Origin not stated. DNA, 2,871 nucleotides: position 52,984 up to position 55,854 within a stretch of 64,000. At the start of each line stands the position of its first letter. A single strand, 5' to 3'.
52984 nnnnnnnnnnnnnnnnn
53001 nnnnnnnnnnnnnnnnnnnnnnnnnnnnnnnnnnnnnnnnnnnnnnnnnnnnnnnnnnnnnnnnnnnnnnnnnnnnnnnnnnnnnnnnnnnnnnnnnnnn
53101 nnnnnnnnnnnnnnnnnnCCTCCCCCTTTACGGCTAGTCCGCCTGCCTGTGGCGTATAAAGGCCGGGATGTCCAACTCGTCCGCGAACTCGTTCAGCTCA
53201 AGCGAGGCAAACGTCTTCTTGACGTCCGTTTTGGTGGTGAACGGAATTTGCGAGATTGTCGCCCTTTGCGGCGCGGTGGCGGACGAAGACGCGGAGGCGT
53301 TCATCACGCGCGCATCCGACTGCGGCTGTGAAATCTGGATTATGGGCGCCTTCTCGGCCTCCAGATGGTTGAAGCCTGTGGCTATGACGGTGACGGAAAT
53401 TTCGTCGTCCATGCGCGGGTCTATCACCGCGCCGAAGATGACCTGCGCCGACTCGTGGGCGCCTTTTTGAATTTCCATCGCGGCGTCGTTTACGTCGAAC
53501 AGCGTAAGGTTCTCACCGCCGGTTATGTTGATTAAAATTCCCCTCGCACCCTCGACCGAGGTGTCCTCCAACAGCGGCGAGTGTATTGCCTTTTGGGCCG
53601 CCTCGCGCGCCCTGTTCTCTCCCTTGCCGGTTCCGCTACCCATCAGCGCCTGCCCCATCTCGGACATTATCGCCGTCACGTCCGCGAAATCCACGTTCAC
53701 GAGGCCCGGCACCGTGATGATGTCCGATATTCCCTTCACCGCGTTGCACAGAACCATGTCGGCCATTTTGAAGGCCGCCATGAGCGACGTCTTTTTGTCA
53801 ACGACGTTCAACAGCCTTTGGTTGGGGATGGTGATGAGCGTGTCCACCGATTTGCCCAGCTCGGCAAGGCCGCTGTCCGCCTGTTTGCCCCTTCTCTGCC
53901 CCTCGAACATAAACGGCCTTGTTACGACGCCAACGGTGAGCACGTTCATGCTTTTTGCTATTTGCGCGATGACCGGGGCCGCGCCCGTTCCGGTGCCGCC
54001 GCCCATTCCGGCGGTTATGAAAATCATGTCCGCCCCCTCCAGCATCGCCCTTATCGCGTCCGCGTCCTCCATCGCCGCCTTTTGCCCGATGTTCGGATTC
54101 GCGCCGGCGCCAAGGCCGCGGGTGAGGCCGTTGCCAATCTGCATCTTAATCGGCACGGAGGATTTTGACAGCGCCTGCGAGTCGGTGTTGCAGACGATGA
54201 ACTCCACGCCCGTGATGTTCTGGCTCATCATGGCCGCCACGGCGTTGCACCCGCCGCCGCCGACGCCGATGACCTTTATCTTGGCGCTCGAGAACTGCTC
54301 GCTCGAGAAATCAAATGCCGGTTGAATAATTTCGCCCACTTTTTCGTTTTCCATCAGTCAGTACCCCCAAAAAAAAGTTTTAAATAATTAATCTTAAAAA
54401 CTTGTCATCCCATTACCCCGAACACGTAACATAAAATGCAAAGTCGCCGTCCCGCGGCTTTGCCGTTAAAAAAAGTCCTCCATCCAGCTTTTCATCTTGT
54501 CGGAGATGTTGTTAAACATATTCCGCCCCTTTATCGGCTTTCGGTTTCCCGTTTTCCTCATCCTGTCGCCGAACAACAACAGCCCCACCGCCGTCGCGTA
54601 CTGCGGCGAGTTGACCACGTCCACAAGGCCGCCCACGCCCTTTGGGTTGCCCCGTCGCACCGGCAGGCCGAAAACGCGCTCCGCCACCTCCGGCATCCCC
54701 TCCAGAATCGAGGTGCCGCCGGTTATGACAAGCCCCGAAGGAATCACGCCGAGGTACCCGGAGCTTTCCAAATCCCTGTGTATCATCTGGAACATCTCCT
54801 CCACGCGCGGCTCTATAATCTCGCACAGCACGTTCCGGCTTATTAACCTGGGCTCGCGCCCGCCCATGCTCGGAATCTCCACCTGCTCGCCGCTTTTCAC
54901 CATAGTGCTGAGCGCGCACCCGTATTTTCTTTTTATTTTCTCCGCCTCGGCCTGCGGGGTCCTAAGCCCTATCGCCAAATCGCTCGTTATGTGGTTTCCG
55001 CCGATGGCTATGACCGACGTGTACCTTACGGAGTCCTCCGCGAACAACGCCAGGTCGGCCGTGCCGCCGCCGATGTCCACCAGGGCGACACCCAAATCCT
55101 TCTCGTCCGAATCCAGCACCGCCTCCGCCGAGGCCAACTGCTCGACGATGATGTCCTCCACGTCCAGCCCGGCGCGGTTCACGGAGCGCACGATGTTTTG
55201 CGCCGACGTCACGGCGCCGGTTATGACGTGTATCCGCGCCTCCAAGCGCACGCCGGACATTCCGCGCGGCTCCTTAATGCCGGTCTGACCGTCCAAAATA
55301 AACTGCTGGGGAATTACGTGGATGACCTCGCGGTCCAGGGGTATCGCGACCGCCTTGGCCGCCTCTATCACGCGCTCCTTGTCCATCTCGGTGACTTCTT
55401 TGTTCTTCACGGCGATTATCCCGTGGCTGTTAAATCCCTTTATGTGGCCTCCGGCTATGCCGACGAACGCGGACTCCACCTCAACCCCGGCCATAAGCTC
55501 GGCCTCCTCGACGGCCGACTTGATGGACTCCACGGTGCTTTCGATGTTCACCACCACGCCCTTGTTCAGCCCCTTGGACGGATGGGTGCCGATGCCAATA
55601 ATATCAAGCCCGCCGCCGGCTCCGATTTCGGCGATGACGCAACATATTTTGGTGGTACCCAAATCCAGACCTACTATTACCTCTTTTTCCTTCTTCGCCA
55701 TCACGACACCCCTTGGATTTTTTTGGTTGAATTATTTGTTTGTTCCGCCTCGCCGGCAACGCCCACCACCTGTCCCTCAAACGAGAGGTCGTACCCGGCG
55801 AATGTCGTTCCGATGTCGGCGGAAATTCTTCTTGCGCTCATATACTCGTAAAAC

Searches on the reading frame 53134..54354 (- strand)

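Call 34: search_protein_families(library=pfam, proteins=[window:53134-54354:-], max_evalue=0.00001)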
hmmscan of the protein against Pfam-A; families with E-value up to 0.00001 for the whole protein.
window:53134-54354:- (406 aa): 2 families
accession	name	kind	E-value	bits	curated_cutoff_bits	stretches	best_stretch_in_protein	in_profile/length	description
PF00091.31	Tubulin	-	1.6e-48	165.9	33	1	25-185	1-189/190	Tubulin/FtsZ family, GTPase domain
PF12327.13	FtsZ_C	-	3.1e-34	117.6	27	1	234-328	1-94/95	FtsZ family, C-terminal domain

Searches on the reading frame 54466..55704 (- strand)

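Call 34: search_protein_families(library=pfam, proteins=[window:54466-55704:-], max_evalue=0.00001)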
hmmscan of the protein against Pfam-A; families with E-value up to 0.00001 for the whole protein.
window:54466-55704:- (412 aa): 5 families
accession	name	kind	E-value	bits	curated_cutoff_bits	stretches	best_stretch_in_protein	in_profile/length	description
PF14450.12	FtsA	-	7.4e-51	172.2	31.8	2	207-374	1-127/127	Cell division protein FtsA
PF02491.25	SHS2_FTSA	-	7.8e-33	113.1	25.4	1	85-162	1-79/79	SHS2 domain inserted in FTSA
PF06723.19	MreB_Mbl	-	3.4e-10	39.7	27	1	176-351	117-303/327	MreB/Mbl protein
PF06277.17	EutA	-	3.6e-09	36.5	27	1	175-248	116-188/475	Ethanolamine utilisation protein EutA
PF11104.14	PilM_2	-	7.2e-08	32.2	27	0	172-260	142-236/340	Type IV pilus assembly protein PilM;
